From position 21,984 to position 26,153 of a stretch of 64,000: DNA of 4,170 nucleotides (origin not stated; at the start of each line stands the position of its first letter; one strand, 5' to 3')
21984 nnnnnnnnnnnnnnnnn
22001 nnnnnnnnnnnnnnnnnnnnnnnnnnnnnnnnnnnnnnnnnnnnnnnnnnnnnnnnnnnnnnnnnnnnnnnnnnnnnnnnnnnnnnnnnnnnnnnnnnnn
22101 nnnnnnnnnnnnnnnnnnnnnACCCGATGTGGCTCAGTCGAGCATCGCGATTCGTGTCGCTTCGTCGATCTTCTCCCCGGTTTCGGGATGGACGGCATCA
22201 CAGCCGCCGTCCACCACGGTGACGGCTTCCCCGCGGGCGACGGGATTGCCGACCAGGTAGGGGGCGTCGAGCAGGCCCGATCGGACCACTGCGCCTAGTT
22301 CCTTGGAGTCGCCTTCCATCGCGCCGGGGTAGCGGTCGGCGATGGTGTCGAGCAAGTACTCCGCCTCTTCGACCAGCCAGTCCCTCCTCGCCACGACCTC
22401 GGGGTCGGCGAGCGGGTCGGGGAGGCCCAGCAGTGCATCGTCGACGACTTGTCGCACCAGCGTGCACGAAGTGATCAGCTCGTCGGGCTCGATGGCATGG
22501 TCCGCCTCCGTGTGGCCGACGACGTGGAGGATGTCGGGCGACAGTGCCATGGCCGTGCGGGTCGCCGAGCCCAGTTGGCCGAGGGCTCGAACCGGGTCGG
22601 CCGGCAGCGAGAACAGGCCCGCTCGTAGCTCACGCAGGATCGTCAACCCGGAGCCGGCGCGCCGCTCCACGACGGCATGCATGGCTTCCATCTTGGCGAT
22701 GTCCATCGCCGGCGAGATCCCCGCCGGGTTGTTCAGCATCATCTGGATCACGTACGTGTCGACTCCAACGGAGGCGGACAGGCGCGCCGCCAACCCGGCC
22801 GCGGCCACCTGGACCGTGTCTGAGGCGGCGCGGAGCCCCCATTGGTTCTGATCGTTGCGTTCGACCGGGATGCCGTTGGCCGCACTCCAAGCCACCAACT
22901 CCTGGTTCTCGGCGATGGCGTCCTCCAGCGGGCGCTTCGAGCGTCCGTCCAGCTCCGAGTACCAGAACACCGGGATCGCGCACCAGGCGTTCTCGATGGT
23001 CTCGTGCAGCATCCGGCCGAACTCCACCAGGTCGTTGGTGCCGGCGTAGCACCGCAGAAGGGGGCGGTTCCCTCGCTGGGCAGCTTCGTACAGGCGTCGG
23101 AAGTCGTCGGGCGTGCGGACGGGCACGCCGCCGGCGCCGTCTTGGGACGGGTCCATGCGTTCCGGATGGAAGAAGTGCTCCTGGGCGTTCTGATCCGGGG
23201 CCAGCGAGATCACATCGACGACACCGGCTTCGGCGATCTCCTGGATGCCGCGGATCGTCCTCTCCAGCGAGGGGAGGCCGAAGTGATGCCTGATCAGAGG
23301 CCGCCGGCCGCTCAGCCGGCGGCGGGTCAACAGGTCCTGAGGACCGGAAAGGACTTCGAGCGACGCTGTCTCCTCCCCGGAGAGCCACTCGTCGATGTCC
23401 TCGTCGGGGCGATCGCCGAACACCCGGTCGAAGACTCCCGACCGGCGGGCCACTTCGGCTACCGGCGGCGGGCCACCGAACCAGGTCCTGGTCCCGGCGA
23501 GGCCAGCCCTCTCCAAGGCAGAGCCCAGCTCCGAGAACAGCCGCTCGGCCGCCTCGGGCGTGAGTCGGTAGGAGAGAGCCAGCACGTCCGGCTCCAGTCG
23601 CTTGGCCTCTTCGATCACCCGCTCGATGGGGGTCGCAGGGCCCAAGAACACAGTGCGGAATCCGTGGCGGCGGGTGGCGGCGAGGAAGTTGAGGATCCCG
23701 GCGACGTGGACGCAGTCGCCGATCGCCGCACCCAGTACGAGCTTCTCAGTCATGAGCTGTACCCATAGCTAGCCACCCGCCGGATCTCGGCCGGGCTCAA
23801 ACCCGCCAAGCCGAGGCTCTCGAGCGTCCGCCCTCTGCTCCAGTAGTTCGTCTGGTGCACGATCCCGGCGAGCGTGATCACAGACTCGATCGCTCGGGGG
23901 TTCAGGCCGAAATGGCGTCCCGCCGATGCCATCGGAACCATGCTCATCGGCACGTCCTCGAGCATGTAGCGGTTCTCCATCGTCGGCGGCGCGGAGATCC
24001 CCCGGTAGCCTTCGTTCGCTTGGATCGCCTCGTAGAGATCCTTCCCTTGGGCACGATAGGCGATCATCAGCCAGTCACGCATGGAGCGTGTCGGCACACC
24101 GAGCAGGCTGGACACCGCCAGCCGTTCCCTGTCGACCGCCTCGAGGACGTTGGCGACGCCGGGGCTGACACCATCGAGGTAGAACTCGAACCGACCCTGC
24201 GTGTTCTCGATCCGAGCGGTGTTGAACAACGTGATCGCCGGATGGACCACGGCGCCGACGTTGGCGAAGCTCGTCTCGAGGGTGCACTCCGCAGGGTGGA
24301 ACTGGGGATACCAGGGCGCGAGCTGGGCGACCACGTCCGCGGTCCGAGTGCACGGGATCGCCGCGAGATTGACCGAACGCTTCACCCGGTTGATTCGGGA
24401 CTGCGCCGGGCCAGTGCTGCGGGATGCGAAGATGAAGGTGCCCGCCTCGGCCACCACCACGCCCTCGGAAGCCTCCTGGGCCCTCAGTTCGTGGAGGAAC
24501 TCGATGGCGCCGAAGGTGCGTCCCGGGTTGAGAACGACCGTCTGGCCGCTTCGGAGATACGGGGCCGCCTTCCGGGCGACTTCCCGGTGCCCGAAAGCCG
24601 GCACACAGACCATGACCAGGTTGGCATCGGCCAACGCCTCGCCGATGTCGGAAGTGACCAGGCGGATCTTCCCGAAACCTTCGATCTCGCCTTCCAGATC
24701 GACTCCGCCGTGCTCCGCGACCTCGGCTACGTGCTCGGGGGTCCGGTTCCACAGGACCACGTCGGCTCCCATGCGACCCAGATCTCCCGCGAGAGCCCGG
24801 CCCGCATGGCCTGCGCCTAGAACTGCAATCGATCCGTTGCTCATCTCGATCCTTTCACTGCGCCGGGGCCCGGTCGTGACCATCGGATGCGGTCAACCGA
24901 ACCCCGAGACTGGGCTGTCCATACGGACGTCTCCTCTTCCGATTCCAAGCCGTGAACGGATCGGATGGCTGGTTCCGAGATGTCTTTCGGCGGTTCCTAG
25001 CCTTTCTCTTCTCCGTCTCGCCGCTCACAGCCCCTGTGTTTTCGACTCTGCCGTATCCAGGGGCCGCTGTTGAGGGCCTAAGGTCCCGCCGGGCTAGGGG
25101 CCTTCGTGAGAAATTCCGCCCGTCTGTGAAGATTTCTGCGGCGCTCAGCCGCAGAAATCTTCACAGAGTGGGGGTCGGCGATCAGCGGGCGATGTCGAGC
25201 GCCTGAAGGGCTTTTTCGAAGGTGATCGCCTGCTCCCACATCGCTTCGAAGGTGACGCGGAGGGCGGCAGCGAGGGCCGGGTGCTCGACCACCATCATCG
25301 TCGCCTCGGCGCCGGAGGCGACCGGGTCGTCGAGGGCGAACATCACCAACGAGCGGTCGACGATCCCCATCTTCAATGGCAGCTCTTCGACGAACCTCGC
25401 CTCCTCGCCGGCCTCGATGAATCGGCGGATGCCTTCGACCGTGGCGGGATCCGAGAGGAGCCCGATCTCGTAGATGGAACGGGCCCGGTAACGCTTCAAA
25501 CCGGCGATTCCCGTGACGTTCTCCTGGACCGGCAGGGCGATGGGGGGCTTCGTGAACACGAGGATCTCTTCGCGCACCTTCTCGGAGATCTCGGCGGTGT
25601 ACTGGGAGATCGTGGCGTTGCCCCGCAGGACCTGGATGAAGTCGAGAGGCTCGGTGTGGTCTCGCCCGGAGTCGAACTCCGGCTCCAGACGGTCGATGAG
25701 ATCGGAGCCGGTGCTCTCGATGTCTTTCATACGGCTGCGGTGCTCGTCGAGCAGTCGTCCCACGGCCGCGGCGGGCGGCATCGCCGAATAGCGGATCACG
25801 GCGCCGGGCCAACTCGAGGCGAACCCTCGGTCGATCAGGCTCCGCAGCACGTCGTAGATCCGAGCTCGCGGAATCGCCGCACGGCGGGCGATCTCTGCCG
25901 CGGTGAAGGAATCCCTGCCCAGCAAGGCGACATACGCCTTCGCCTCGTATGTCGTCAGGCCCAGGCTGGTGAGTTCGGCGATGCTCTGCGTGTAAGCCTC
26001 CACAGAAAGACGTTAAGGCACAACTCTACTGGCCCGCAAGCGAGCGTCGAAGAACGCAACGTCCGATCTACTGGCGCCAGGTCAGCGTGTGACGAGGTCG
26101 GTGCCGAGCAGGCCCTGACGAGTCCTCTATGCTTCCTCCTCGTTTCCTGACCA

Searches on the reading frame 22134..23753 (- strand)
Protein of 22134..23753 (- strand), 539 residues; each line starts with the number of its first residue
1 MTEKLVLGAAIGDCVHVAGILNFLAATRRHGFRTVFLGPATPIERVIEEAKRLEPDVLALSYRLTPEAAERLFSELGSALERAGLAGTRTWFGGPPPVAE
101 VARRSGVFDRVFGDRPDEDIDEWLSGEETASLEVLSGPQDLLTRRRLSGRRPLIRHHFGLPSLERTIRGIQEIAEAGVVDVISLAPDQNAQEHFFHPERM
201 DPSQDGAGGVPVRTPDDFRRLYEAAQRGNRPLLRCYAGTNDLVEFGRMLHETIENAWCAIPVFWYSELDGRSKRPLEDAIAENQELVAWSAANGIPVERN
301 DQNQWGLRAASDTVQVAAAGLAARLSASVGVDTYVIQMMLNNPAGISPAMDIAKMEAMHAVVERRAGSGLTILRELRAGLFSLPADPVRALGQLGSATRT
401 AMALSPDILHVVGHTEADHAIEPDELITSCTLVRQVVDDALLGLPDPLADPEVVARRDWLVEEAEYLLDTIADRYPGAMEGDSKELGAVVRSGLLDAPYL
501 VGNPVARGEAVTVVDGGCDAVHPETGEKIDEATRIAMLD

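Call 10: search_protein_families(library=pfam, proteins=[window:22134-23753:-], max_evalue=0.001)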
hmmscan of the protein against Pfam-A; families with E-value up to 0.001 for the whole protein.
window:22134-23753:- (539 aa): 1 family
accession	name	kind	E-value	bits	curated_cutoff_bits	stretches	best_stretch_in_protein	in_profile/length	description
PF02310.24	B12-binding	-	1.6e-12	47.8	32.1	1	6-114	3-112/121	B12 binding domain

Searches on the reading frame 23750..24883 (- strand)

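Call 10: search_protein_families(library=pfam, proteins=[window:23750-24883:-], max_evalue=0.001)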
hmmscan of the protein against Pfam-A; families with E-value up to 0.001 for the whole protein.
window:23750-24883:- (377 aa): 8 families
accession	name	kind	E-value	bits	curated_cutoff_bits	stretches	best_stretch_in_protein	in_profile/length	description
PF02317.23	Octopine_DH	-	3.6e-41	141.1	30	1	200-341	4-148/150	NAD/NADP octopine/nopaline dehydrogenase, alpha-helical domain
PF01210.29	NAD_Gly3P_dh_N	-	1.5e-11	45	23.1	1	18-117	1-100/158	NAD-dependent glycerol-3-phosphate dehydrogenase N-terminus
PF02558.23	ApbA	-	3.9e-11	43.2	22.2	1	19-118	1-98/150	Ketopantoate reductase PanE/ApbA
PF03807.23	F420_oxidored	-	6.2e-10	40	21.6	1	19-117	2-89/94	NADP oxidoreductase coenzyme F420-dependent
PF03446.21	NAD_binding_2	-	6.8e-08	33.1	21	1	18-117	1-90/161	NAD binding domain of 6-phosphogluconate dehydrogenase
PF07991.19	KARI_N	-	2.5e-05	24.3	20.6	1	15-121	3-96/165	Acetohydroxy acid isomeroreductase, NADPH-binding domain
PF02826.25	2-Hacid_dh_C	-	0.0003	20.7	25.1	1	10-59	30-79/178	D-isomer specific 2-hydroxyacid dehydrogenase, NAD binding domain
PF01488.26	Shikimate_DH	-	0.00064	20.3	24.3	0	14-59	10-56/138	Shikimate / quinate 5-dehydrogenase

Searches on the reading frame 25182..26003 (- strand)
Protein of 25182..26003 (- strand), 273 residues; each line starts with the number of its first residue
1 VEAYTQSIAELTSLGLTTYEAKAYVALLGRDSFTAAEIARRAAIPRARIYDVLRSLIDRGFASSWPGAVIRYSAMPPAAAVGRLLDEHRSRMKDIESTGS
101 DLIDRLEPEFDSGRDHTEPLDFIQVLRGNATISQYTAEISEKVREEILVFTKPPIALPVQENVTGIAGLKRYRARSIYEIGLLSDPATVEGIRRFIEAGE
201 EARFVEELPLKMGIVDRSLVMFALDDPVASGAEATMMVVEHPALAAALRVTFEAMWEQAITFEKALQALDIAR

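Call 10: search_protein_families(library=pfam, proteins=[window:25182-26003:-], max_evalue=0.001)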
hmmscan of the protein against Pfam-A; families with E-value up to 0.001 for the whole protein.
window:25182-26003:- (273 aa): 3 families
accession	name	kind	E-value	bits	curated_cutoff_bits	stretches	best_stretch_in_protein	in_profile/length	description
PF01978.25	TrmB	-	1.5e-19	70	25.6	1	11-77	1-67/68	Sugar-specific transcriptional regulator TrmB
PF24217.1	DUF7436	-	5.7e-06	26.8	34.2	1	201-260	92-151/153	Family of unknown function (DUF7436)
PF09339.16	HTH_IclR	-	0.00091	19.4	22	0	33-62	19-48/52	IclR helix-turn-helix domain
